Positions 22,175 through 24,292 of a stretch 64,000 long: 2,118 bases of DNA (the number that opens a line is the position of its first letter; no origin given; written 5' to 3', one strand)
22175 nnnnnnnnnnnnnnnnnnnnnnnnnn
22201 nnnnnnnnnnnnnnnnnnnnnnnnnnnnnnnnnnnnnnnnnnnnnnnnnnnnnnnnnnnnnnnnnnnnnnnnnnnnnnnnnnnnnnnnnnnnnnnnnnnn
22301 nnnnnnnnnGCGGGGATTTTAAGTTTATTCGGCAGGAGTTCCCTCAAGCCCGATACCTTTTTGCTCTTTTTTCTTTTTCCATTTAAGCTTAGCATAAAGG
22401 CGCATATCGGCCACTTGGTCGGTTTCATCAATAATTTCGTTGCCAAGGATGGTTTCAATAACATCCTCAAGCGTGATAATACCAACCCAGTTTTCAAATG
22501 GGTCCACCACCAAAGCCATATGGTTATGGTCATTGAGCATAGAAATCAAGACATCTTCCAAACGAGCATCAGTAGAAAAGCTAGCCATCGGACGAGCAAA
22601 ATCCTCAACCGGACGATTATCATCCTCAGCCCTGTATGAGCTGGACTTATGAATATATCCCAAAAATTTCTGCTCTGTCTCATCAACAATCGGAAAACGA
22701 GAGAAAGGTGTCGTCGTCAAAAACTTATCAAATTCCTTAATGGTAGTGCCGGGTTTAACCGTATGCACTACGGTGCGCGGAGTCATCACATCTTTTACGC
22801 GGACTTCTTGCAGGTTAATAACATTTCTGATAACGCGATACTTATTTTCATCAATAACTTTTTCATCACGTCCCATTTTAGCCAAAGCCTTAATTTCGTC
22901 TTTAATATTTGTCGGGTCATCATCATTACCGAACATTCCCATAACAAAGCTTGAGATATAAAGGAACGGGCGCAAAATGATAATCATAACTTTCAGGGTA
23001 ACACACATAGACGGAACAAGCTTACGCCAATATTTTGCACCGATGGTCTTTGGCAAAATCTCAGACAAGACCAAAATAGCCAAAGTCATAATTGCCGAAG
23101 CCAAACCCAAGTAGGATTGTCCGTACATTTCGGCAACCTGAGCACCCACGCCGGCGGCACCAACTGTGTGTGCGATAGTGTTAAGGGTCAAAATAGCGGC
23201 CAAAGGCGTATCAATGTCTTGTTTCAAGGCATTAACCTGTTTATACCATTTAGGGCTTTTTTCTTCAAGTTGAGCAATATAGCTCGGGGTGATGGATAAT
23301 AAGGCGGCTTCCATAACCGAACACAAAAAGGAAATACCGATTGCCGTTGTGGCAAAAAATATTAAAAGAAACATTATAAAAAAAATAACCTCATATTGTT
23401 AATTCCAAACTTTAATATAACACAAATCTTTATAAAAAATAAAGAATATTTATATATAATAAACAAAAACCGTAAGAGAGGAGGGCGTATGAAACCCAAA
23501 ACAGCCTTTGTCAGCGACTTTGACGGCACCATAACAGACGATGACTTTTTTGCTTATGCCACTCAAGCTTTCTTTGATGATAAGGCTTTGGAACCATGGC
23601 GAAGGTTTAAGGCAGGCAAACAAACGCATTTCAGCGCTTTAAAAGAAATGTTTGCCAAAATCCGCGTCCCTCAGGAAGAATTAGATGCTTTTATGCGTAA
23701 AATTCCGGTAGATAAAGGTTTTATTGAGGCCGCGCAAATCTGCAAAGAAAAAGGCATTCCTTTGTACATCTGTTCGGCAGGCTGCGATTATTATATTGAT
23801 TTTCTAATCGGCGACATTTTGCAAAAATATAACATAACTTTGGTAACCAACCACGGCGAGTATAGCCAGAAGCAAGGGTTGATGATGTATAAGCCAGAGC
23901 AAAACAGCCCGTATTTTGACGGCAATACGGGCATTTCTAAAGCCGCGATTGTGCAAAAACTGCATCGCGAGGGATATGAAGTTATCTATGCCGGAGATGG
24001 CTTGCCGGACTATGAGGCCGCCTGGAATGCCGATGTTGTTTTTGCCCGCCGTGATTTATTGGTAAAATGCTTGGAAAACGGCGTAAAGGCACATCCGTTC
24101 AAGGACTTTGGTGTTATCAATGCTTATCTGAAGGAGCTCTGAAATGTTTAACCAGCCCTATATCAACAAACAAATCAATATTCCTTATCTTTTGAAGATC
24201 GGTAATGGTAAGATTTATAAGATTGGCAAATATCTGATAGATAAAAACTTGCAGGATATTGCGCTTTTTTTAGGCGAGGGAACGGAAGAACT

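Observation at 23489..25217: AraL/AraM-like pair: HAD phosphatase coupled to a glycerol-1-phosphate-dehydrogenase-like enzyme in an alphaproteobacterium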

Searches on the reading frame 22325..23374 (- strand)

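Call 5: search_protein_families(library=pfam, proteins=[window:22325-23374:-], max_evalue=0.01)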
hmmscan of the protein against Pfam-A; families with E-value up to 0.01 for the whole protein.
window:22325-23374:- (349 aa): 2 families
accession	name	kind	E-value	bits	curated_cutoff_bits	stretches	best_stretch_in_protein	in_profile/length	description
PF01595.25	CNNM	-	5.1e-28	98.4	28.4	1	10-177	5-180/181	Cyclin M transmembrane N-terminal domain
PF00571.33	CBS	-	5.7e-12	46.2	24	2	193-243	1-48/57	CBS domain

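Call 6: search_protein_families(library=ncbifam, proteins=[window:22325-23374:-], max_evalue=0.01)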
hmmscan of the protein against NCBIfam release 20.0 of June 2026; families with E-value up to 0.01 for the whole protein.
window:22325-23374:- (349 aa): 15 families
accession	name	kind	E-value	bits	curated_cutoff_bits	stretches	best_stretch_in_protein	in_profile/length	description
TIGR03520.1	GldE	subfamily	1.2e-27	97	376.05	1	15-330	8-328/408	gliding motility-associated protein GldE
NF008604.1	PRK11573.1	equivalog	6.8e-20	71.3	475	1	8-312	13-328/428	hypothetical protein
NF052568.1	PolamExpPaeASal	equivalog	3e-19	69.1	500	1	91-319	99-342/424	polyamine export protein PaeA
NF011675.0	PRK15094.1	equivalog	1.4e-18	67.2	379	1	153-326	30-204/292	CNNM family magnesium/cobalt transport protein CorC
TIGR01302.1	IMP_dehydrog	equivalog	2.8e-07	29.8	481.5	1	202-308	89-199/450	IMP dehydrogenase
NF053603.1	HhpR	exception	2.2e-05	23.8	520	1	192-312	2-120/282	CBS domain-containing high hydrostatic pressure regulator HhpR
NF038387.1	CBS_CbpA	equivalog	3.9e-05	23.4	150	1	193-256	3-70/209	cyclic di-AMP binding protein CbpA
NF038279.1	TF_CBS_SpxR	exception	5.3e-05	22.1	600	1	192-313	189-309/427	CBS-HotDog domain-containing transcription factor SpxR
NF041630.1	CBS_CbpB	equivalog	7.6e-05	22.6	125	0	262-317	20-75/143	cyclic-di-AMP-binding protein CbpB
NF053863.1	DS11_antiphage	equivalog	0.00045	19.4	260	1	160-306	43-189/305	CBS domain-containing anti-phage protein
NF011443.0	PRK14869.1-5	equivalog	0.0011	17.5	335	0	157-243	214-297/546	putative manganese-dependent inorganic diphosphatase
NF005869.0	PRK07807.1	equivalog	0.0031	16.6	549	1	181-320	81-215/479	GuaB1 family IMP dehydrogenase-related protein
NF005493.0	PRK07107.1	equivalog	0.0032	16.1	585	1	171-236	144-206/502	IMP dehydrogenase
TIGR01186.1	proV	subfamily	0.0036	16.5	326.6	1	183-311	231-359/363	betaine/proline/choline family ABC transporter ATP-binding protein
NF041552.1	TF_PrdR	equivalog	0.0059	15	795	0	263-314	16-67/577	sigma-54 dependent transcriptional regulator PrdR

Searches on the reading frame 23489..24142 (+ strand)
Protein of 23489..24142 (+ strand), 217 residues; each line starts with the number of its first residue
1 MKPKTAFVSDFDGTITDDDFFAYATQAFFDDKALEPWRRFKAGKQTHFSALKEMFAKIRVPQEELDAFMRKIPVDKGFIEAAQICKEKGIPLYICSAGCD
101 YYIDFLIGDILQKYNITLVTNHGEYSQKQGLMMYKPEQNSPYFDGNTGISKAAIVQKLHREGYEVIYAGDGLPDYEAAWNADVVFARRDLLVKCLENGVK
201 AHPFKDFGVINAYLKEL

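Call 5: search_protein_families(library=pfam, proteins=[window:23489-24142:+], max_evalue=0.01)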
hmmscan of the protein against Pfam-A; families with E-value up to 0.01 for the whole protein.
window:23489-24142:+ (217 aa): 3 families
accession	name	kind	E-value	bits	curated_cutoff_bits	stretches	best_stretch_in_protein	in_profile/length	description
PF12710.13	HAD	-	6.7e-09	36.9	27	1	8-177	2-187/189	haloacid dehalogenase-like hydrolase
PF06888.18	Put_Phosphatase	-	1.8e-08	34.5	27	1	8-192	4-202/234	Putative Phosphatase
PF00702.32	Hydrolase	-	2.5e-08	35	26.4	1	6-181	3-190/191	haloacid dehalogenase-like hydrolase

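Call 6: search_protein_families(library=ncbifam, proteins=[window:23489-24142:+], max_evalue=0.01)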
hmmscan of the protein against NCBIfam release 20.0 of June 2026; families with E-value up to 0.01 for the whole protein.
window:23489-24142:+ (217 aa): 8 families
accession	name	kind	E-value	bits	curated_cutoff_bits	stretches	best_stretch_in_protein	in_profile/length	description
TIGR01489.1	DKMTPPase-SF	subfamily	7.1e-32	111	81.55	1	5-187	2-187/188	MtnX-like HAD-IB family phosphatase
NF007103.0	PRK09552.1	equivalog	1.5e-26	93.5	292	1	5-216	4-214/220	2-hydroxy-3-keto-5-methylthiopentenyl-1-phosphate phosphatase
TIGR03333.1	salvage_mtnX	equivalog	4.2e-24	85.7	303.2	1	8-216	3-210/214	2-hydroxy-3-keto-5-methylthiopentenyl-1-phosphate phosphatase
TIGR01488.1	HAD-SF-IB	subfamily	1.4e-18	67.5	45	1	6-178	1-174/177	HAD-IB family phosphatase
TIGR01491.1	HAD-SF-IB-PSPlk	hypoth_equivalog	0.00025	20.8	151.9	1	53-184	58-185/201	phosphoserine phosphatase-like hydrolase, archaeal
TIGR01484.1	HAD-SF-IIB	subfamily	0.0005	20.2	41.8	0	147-177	177-211/221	HAD-IIB family hydrolase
TIGR01494.1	ATPase_P-type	subfamily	0.004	15.6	62.3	1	150-185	373-408/478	HAD-IC family P-type ATPase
TIGR01549.1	HAD-SF-IA-v1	subfamily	0.0045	17.4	23.3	0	7-35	2-30/149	HAD-IA family hydrolase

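Call 8: search_solved_structures(query=window:23489-24142:+, max_evalue=0.01, show_alignments=1)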
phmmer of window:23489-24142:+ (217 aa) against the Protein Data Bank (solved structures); distinct sequences matched with E-value up to 0.01: 1.
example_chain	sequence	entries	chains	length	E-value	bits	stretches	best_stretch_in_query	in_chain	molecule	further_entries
2fea_A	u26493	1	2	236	4.7e-16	62.4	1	5-211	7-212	2-hydroxy-3-keto-5-methylthiopentenyl-1-phosphate phosphatase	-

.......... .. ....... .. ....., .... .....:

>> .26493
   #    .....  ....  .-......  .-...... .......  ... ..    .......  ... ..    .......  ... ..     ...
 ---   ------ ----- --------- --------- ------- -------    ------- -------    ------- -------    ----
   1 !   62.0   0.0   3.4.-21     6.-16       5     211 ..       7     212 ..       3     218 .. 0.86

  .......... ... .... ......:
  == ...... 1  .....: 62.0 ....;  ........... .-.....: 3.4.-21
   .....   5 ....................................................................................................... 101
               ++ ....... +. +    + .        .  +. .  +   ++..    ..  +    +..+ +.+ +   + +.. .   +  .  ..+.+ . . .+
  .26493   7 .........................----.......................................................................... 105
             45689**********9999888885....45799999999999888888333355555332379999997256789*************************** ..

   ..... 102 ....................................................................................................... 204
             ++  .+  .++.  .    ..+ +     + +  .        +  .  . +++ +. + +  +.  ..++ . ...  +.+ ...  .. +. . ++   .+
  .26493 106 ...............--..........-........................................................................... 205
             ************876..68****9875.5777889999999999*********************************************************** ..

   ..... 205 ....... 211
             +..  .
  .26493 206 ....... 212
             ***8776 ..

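Call 80: search_protein_representatives(protein=window:23489-24142:+)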
Query: 217 residues. Proteins with E-value up to 0.001 (for the whole library): 1384; up to 1e-10: 472; up to 1e-30: 16. The best 150 are listed.
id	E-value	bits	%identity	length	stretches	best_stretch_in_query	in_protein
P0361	3.5e-69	249.2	51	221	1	4-215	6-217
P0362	1.3e-64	234.3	49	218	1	4-214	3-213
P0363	5.7e-55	202.7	70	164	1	1-129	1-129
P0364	2.0e-52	194.4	46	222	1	4-209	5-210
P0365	4.9e-47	176.8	41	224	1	5-216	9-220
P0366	1.5e-43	165.4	61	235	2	84-187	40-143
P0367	6.3e-43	163.4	38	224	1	6-214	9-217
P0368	7.5e-43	163.1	38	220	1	5-217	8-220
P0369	2.4e-41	158.2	40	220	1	6-215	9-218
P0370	5.8e-39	150.4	53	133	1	4-125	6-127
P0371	8.3e-39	149.9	51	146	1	49-187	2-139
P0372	1.3e-35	139.4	58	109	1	6-111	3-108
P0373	1.7e-32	129.3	51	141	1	3-112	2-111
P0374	5.3e-32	127.6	47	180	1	1-143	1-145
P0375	1.3e-31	126.4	39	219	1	5-200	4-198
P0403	1.2e-21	93.7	33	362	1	7-179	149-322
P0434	5.7e-19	85.0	30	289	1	2-208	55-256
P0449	4.6e-18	82.1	32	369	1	6-209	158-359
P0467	2.1e-17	79.9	29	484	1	7-215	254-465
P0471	2.7e-17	79.5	34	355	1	5-214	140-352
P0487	1.0e-16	77.7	31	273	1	6-216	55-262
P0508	4.2e-16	75.7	32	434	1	1-215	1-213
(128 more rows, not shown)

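Call 81: search_protein_families(library=pfam, proteins=[P0403, P0449, P0467, P0471, P0508, P0434, P0487], max_evalue=0.001)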
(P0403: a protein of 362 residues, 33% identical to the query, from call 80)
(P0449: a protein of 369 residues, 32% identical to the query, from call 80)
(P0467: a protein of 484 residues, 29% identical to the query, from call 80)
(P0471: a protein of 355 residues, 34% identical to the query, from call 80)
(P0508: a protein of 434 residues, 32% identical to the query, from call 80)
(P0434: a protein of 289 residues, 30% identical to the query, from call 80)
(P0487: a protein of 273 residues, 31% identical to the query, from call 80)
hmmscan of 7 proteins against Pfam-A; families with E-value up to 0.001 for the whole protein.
P0403 (362 aa): 4 families
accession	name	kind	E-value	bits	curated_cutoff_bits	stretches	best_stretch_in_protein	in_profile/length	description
PF00072.30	Response_reg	-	4.7e-18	65.8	30.2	1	6-120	1-111/111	Response regulator receiver domain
PF12710.13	HAD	-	7.5e-12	46.5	27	1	150-321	2-188/189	haloacid dehalogenase-like hydrolase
PF06888.18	Put_Phosphatase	-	2.2e-06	27.7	27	1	148-318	2-182/234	Putative Phosphatase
PF00702.32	Hydrolase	-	0.00072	20.4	26.4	0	149-321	4-187/191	haloacid dehalogenase-like hydrolase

P0449 (369 aa): 4 families
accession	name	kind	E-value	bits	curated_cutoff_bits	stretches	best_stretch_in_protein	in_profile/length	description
PF12710.13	HAD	-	1.4e-13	52.2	27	1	160-325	2-185/189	haloacid dehalogenase-like hydrolase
PF00293.34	NUDIX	-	1.4e-12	48.2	21.1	1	8-126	6-129/134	NUDIX domain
PF06888.18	Put_Phosphatase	-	4.3e-12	46.4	27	1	158-339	2-199/234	Putative Phosphatase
PF00702.32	Hydrolase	-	1.9e-07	32.1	26.4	1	159-324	4-183/191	haloacid dehalogenase-like hydrolase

P0467 (484 aa): 4 families
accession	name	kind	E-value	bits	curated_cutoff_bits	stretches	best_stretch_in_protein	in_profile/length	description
PF01522.26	Polysacc_deac_1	-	4.9e-34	117.4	23.1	1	34-156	2-124/124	Polysaccharide deacetylase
PF12710.13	HAD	-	4.4e-12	47.2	27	1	254-428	1-188/189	haloacid dehalogenase-like hydrolase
PF00702.32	Hydrolase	-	2.9e-08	34.8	26.4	1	253-432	3-191/191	haloacid dehalogenase-like hydrolase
PF06888.18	Put_Phosphatase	-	1.7e-06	28.1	27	1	253-427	2-184/234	Putative Phosphatase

P0471 (355 aa): 4 families
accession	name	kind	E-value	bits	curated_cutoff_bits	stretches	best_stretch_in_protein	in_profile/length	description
PF04138.20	GtrA_DPMS_TM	-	1.7e-20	73.8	26.1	1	24-134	7-117/117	GtrA/DPMS, transmembrane domain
PF12710.13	HAD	-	5.1e-15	56.8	27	1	142-316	1-188/189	haloacid dehalogenase-like hydrolase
PF06888.18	Put_Phosphatase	-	8.7e-07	29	27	1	142-316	3-185/234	Putative Phosphatase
PF00702.32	Hydrolase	-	2.9e-05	25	26.4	1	141-316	3-187/191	haloacid dehalogenase-like hydrolase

P0508 (434 aa): 6 families
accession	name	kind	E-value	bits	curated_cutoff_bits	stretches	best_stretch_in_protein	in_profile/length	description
PF13419.12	HAD_2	-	1.5e-36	126.6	23.8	1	219-395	1-178/178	Haloacid dehalogenase-like hydrolase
PF00702.32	Hydrolase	-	1.2e-25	91.4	26.4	1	216-389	1-191/191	haloacid dehalogenase-like hydrolase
PF12710.13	HAD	-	2.3e-23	84.1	27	2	7-176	1-188/189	haloacid dehalogenase-like hydrolase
PF13242.12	Hydrolase_like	-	7.7e-15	55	22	1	351-420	3-75/75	HAD-hyrolase-like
PF06888.18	Put_Phosphatase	-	1.6e-10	41.3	27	1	6-183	2-195/234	Putative Phosphatase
PF13344.12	Hydrolase_6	-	0.00046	20.6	27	0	294-337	12-55/101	Haloacid dehalogenase-like hydrolase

P0434 (289 aa): 3 families
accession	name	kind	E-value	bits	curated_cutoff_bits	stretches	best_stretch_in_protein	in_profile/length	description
PF12710.13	HAD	-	2.5e-16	61.1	27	1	60-226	1-188/189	haloacid dehalogenase-like hydrolase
PF06888.18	Put_Phosphatase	-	4.3e-10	39.8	27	1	60-237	3-199/234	Putative Phosphatase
PF00702.32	Hydrolase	-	3.5e-07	31.3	26.4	1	59-230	3-191/191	haloacid dehalogenase-like hydrolase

P0487 (273 aa): 3 families
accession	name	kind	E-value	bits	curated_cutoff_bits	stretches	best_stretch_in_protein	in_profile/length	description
PF12710.13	HAD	-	9e-16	59.3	27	1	56-220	1-184/189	haloacid dehalogenase-like hydrolase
PF06888.18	Put_Phosphatase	-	2.9e-14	53.5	27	1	56-234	3-198/234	Putative Phosphatase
PF00702.32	Hydrolase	-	1.3e-09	39.1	26.4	1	79-221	56-184/191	haloacid dehalogenase-like hydrolase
